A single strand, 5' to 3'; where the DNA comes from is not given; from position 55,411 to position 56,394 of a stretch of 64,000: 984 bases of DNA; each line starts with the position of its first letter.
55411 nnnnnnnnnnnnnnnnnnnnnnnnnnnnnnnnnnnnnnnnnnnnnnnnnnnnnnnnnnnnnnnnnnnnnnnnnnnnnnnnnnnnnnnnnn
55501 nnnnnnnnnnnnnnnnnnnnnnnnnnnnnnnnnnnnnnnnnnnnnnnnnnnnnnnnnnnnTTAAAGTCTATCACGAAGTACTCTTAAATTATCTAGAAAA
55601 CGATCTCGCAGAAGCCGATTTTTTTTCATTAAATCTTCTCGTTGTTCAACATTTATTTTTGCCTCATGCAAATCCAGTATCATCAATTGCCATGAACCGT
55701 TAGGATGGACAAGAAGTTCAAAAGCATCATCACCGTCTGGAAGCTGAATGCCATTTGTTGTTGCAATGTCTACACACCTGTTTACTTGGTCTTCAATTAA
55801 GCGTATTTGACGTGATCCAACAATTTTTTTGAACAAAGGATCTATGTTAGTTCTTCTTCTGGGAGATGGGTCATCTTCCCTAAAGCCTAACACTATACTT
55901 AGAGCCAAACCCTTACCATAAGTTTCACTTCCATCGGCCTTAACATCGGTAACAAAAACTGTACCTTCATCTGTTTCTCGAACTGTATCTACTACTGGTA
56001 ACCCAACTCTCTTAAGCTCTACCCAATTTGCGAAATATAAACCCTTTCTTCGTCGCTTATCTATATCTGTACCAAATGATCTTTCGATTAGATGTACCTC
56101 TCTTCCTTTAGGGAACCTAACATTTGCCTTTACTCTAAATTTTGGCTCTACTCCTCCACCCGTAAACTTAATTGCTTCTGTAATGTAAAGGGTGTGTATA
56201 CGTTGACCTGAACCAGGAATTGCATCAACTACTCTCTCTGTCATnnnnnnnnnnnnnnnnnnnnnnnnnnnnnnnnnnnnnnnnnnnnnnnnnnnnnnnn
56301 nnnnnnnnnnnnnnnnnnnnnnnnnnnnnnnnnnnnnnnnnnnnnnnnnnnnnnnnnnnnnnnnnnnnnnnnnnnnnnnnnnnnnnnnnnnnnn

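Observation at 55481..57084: Three copies of a 44-nt direct repeat, each just 3' of a gene, forming a cassette-like array that includes a solitary purN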

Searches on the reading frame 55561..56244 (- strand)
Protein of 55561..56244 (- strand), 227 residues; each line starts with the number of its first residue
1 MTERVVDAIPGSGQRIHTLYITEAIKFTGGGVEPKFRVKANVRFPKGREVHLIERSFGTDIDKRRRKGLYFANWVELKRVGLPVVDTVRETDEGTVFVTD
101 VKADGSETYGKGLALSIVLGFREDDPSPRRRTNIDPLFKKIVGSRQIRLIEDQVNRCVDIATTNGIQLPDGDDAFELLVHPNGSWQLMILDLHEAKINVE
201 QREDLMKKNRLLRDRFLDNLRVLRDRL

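Call 8: search_protein_families(library=pfam, proteins=[window:55561-56244:-], max_evalue=0.1)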
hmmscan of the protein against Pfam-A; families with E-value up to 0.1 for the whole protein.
window:55561-56244:- (227 aa): 0 families

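Call 15: find_encoding_contigs(protein=window:55561-56244:-, flank=10000, max_places=10)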
Protein window:55561-56244:- (227 aa): 4 contigs read that carry it; 4 places shown.
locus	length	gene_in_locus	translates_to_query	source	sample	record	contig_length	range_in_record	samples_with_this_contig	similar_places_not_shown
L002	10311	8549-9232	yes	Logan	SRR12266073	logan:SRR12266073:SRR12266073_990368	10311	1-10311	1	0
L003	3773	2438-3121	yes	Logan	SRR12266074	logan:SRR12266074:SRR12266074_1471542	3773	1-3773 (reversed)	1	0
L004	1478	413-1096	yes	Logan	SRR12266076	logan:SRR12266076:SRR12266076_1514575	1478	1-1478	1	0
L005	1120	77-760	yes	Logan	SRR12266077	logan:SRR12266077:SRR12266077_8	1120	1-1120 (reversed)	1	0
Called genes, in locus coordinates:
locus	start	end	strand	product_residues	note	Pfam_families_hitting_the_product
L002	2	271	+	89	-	?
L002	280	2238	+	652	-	PF03483:B3_4, PF03484:B5, PF17759:tRNA_synthFbeta, PF03147:FDX-ACB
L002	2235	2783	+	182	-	PF06821:Ser_hydrolase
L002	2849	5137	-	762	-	PF00912:Transgly, PF00905:Transpeptidase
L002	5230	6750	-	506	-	PF00149:Metallophos (faint)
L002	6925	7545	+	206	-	PF14083:PGDYG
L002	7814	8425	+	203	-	PF00551:Formyl_trans_N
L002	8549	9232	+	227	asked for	-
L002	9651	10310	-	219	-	?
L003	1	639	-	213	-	?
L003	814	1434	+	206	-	PF14083:PGDYG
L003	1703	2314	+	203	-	PF00551:Formyl_trans_N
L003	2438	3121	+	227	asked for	-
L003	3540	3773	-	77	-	?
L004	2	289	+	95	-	?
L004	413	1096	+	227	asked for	-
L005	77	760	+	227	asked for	-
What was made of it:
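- Gene callers called nothing there on the Logan contigs (call 15).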

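Call 17: find_homologous_proteins(query=window:55561-56244:-)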
Query window:55561-56244:- (227 aa): 7 proteins with E <= 0.001 among 356 candidates.
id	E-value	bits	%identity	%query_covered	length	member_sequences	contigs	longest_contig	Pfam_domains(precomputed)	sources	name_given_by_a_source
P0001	2.5e-146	503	100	100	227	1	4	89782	-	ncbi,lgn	-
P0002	1.4e-39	154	42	99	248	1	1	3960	-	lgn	-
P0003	1.8e-28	118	38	96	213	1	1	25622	-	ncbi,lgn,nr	ncbi:MAG TPA: hypothetical protein VNA13_03670 [Xanthomonadales bacterium]|nr:hypothetical protein [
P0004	1.5e-27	115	42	83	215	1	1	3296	-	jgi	jgi:hypothetical protein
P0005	2.7e-22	98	36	86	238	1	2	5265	-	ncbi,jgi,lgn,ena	-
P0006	2.0e-15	75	33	99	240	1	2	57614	-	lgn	-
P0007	4.8e-13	67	37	68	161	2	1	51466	-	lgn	-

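Call 19: find_encoding_contigs(protein=P0002, flank=6000, max_places=3)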
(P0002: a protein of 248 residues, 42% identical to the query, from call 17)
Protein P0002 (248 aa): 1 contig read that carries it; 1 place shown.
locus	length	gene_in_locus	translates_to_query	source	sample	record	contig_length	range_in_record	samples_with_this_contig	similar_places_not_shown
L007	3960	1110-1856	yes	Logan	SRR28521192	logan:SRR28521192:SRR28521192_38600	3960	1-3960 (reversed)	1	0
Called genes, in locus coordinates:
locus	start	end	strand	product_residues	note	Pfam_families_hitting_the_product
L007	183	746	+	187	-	PF03988:DUF347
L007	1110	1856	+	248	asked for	-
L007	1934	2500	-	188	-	-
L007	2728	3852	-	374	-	-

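Call 20: find_encoding_contigs(protein=P0003, flank=6000, max_places=3)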
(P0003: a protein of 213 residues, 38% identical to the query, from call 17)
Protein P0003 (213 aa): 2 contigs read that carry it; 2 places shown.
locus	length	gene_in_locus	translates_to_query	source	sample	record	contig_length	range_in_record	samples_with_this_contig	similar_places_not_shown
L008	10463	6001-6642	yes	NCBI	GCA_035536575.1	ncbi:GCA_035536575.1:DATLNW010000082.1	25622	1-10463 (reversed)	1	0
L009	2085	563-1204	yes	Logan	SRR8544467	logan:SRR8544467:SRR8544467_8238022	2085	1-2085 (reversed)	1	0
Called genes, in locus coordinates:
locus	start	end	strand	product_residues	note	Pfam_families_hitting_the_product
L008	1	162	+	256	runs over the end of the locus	PF00535:Glycos_transf_2, PF10111:Glyco_tranf_2_2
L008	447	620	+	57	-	-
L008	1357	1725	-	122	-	PF05635:23S_rRNA_IVP, PF22296:bAvd (weak)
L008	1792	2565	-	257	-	PF01938:TRAM (faint)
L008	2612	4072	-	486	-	PF18073:Zn_ribbon_LapB, PF13481:AAA_25, PF03796:DnaB_C, PF06745:ATPase (weak), PF13541:ChlI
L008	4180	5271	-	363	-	PF21710:Spt6_S1 (faint), PF23459:S1_RRP5 (faint), PF24685:OB_RRP5_4th (faint), PF00575:S1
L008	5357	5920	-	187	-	-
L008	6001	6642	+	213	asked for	-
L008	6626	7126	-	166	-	-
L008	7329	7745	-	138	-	PF01850:PIN (weak), PF13470:PIN_3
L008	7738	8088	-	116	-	PF04014:MazE_antitoxin (weak)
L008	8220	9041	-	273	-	PF00376:MerR, PF13411:MerR_1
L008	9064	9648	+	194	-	-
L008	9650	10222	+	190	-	-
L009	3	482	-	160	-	?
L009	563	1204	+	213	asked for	-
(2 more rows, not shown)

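Call 21: find_encoding_contigs(protein=P0006, flank=6000, max_places=3)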
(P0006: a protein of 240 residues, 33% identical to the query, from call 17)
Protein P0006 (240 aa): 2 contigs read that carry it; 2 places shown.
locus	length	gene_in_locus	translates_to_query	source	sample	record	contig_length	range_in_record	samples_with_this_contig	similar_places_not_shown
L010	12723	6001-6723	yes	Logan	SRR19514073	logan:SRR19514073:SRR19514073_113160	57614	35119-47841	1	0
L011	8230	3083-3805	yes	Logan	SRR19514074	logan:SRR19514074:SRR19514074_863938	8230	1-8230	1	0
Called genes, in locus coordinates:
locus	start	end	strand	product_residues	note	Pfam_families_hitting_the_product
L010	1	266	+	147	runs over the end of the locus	PF01242:PTPS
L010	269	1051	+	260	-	PF13353:Fer4_12 (faint), PF04055:Radical_SAM (weak)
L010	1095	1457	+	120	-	PF08818:DUF1801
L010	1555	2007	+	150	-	PF12802:MarR_2 (weak), PF01047:MarR (weak), PF13463:HTH_27 (weak)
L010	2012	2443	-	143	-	PF02590:SPOUT_MTase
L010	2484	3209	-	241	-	-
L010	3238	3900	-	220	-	PF05711:TylF, PF13578:Methyltransf_24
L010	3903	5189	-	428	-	PF00817:IMS, PF11799:IMS_C, PF13438:DUF4113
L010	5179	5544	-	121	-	PF00717:Peptidase_S24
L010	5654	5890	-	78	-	-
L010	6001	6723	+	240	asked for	-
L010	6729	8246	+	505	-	-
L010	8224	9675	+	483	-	-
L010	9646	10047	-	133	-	PF00072:Response_reg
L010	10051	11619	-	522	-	PF00512:HisKA, PF02518:HATPase_c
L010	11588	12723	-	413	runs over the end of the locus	PF11258:DUF3048, PF17479:DUF3048_C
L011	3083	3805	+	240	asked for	-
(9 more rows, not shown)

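Call 47: search_protein_families(library=ncbifam, proteins=[window:55561-56244:-], max_evalue=0.1)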
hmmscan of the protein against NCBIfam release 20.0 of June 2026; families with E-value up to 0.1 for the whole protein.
window:55561-56244:- (227 aa): 0 families

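Call 48: search_protein_families(library=phrogs, proteins=[window:55561-56244:-], max_evalue=0.1)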
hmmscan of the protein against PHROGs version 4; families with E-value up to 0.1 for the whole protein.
window:55561-56244:- (227 aa): 0 families

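Call 63: search_solved_structures(query=window:55561-56244:-, max_evalue=10)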
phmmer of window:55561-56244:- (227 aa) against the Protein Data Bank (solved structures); distinct sequences matched with E-value up to 10: 3.
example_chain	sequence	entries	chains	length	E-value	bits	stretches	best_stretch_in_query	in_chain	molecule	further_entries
9rxm_A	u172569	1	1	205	0.36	13.6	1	44-127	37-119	T cell receptor alpha chain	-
6w1s_B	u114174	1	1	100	0.74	12.6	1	165-214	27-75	Mediator of RNA polymerase II transcription subunit 4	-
9hlj_D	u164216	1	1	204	2.1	11.2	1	76-128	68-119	GV37-TCR alpha chain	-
